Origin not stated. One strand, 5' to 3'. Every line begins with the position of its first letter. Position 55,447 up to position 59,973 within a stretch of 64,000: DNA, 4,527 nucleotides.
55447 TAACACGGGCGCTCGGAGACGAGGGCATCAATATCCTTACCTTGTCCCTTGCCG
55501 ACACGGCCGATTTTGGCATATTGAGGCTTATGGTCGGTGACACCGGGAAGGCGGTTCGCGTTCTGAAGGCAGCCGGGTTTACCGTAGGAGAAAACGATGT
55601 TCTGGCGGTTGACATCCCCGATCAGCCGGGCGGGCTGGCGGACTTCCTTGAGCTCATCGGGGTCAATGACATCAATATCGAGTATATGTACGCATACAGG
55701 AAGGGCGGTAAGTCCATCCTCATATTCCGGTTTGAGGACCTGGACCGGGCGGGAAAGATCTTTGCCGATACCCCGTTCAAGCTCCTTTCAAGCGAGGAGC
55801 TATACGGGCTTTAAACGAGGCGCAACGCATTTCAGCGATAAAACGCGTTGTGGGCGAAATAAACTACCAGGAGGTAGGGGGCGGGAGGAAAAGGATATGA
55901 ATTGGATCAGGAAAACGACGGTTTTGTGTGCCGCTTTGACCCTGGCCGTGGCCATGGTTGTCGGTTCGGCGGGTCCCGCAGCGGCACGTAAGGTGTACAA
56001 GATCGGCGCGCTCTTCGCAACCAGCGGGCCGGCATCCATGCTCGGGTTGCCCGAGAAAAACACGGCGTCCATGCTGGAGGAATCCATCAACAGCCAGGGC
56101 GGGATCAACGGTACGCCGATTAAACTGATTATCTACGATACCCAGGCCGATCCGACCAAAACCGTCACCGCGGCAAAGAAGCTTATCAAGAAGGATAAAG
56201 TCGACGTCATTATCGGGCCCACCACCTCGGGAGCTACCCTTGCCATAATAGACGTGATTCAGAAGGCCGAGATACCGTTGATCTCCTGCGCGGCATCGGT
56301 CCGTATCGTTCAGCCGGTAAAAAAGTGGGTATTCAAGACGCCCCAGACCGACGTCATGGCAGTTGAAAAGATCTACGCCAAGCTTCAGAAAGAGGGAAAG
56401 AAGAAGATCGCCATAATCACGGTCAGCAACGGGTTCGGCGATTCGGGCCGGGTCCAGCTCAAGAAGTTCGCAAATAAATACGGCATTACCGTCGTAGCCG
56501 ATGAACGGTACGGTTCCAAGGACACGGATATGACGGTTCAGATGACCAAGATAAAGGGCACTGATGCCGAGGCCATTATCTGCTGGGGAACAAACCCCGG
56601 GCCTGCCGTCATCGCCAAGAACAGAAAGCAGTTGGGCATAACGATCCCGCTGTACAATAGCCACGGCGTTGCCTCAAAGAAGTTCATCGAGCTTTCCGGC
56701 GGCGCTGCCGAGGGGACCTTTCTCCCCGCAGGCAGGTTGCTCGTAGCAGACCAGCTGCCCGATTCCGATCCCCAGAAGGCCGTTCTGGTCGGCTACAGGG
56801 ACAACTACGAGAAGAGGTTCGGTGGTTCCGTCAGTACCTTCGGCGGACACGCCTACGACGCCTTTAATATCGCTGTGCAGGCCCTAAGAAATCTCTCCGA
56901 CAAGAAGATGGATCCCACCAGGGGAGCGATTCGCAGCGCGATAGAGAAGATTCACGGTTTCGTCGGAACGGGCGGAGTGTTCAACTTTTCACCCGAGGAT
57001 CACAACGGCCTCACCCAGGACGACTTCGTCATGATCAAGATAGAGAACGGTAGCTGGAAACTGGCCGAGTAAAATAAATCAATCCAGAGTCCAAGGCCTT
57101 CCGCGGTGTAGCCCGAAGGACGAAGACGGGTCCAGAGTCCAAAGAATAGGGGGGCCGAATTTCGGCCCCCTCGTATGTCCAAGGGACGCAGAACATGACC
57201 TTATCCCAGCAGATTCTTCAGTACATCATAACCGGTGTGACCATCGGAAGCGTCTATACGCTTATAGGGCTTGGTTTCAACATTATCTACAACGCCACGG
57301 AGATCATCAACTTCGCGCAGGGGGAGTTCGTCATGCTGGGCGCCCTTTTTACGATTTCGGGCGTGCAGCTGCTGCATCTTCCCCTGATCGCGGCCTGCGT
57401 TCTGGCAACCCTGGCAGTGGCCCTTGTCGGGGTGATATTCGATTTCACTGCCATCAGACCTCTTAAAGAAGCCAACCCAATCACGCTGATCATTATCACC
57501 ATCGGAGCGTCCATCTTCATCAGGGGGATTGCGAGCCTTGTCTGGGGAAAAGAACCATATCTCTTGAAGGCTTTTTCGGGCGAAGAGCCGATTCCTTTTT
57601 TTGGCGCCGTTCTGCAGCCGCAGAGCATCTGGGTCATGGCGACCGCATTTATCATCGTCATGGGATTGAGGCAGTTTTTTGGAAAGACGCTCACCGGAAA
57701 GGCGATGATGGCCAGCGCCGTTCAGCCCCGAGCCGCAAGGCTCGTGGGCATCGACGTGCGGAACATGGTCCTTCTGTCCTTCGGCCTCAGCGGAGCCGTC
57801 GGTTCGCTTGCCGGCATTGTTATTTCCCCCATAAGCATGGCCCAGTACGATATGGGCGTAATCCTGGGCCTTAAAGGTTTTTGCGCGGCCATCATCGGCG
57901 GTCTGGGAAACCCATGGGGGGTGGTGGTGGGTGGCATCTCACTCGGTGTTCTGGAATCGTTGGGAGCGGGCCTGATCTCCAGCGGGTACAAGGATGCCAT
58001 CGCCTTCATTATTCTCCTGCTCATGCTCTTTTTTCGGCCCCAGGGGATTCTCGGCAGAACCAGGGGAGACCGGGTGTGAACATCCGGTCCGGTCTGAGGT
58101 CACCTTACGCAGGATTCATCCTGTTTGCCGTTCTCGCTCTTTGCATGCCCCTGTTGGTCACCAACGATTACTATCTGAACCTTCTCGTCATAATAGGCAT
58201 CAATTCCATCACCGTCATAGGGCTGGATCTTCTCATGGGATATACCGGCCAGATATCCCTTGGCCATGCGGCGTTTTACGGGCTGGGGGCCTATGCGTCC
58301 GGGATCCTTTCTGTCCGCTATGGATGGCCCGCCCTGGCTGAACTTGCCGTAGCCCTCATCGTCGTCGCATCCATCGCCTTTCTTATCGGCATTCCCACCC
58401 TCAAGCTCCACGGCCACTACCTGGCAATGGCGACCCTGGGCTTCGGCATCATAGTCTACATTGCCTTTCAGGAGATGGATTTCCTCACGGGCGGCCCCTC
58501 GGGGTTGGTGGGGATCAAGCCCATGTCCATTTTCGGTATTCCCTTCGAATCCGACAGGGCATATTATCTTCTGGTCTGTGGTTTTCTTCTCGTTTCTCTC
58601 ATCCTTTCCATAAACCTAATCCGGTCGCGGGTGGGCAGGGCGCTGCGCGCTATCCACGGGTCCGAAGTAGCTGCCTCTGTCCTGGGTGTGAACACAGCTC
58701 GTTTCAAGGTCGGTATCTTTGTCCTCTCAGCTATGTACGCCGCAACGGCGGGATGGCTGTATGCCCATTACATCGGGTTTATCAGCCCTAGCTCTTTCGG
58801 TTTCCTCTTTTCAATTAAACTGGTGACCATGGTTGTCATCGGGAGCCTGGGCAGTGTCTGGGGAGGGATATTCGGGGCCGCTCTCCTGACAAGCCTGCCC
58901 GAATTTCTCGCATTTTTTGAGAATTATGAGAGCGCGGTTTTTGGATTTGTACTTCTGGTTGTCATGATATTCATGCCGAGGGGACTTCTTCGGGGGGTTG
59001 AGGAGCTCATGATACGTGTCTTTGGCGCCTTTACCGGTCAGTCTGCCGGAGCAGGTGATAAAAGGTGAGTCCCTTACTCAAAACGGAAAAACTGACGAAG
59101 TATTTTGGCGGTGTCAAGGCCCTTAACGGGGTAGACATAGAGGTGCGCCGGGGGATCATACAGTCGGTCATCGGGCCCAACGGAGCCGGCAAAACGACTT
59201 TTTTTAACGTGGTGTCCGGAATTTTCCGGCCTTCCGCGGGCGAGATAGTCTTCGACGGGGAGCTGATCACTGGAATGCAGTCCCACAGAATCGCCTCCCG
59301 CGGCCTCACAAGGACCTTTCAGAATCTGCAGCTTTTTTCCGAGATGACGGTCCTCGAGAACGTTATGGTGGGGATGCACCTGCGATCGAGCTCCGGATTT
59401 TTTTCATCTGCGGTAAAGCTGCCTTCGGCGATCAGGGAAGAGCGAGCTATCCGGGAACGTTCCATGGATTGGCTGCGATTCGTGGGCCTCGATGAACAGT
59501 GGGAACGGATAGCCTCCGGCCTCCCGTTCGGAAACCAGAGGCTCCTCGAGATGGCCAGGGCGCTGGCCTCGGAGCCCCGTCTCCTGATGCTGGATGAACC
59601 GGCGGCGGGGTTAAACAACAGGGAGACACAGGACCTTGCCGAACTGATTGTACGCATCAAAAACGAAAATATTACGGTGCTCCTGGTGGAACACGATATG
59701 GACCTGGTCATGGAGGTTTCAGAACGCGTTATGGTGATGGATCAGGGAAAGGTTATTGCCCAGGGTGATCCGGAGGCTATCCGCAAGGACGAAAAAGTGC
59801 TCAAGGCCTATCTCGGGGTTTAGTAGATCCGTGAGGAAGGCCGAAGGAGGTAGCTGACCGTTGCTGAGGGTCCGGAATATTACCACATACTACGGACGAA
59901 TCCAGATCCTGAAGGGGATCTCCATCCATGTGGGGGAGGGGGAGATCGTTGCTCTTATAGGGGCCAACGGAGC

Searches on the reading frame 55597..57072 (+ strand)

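Call 8: search_protein_families(library=pfam, proteins=[window:55597-57072:+], max_evalue=0.00001)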
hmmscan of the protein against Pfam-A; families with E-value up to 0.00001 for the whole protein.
window:55597-57072:+ (491 aa): 3 families
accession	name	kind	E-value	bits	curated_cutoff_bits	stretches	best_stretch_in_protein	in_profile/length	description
PF13458.12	Peripla_BP_6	-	6.7e-56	190.8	31.7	1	134-473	2-330/343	Periplasmic binding protein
PF01094.35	ANF_receptor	-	1.3e-19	70.9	25.4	1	161-434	10-294/353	Receptor family ligand binding region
PF13433.12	Peripla_BP_5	-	2.1e-16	60.4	27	1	135-325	2-190/363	Periplasmic binding protein domain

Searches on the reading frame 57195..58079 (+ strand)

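Call 8: search_protein_families(library=pfam, proteins=[window:57195-58079:+], max_evalue=0.00001)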
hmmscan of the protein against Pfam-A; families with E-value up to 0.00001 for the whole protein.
window:57195-58079:+ (294 aa): 1 family
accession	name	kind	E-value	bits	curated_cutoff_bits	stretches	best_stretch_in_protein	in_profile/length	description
PF02653.21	BPD_transp_2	-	7.7e-38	130.6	26.8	1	11-278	2-269/269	Branched-chain amino acid transport system / permease component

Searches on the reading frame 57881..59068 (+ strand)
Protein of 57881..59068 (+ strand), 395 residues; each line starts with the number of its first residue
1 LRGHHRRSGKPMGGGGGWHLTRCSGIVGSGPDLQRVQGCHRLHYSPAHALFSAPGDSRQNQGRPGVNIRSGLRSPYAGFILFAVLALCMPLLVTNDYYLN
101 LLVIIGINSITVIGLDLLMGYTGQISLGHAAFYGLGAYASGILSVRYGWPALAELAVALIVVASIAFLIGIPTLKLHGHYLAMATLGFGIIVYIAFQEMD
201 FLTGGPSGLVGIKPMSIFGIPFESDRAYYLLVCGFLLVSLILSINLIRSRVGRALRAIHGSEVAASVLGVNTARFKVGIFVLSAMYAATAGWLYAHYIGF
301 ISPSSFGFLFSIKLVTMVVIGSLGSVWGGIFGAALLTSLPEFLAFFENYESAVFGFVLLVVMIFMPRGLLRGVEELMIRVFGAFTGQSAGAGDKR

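Call 8: search_protein_families(library=pfam, proteins=[window:57881-59068:+], max_evalue=0.00001)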
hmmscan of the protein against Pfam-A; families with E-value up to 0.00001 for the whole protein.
window:57881-59068:+ (395 aa): 1 family
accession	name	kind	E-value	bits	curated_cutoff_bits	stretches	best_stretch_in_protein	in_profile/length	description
PF02653.21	BPD_transp_2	-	3e-42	145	26.8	1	98-362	2-269/269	Branched-chain amino acid transport system / permease component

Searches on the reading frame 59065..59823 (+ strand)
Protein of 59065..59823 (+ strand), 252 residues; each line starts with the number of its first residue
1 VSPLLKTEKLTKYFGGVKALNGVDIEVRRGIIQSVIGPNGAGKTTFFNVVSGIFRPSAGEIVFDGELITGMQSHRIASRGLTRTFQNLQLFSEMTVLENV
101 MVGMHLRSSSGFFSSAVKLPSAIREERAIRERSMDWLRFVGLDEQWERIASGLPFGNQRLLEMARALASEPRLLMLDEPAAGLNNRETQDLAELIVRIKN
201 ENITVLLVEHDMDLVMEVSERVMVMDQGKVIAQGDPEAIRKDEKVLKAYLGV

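Call 8: search_protein_families(library=pfam, proteins=[window:59065-59823:+], max_evalue=0.00001)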
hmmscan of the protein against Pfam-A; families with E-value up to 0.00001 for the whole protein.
window:59065-59823:+ (252 aa): 3 families
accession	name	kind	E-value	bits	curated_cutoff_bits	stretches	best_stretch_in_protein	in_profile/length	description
PF00005.33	ABC_tran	-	7.4e-26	91.8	25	1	20-180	1-136/137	ABC transporter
PF12399.14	BCA_ABC_TP_C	-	2.6e-09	36.9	25.5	1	229-252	1-24/27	Branched-chain amino acid ATP-binding cassette transporter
PF13304.12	AAA_21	-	2e-08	35.1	27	0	35-79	4-46/304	AAA domain, putative AbiEii toxin, Type IV TA system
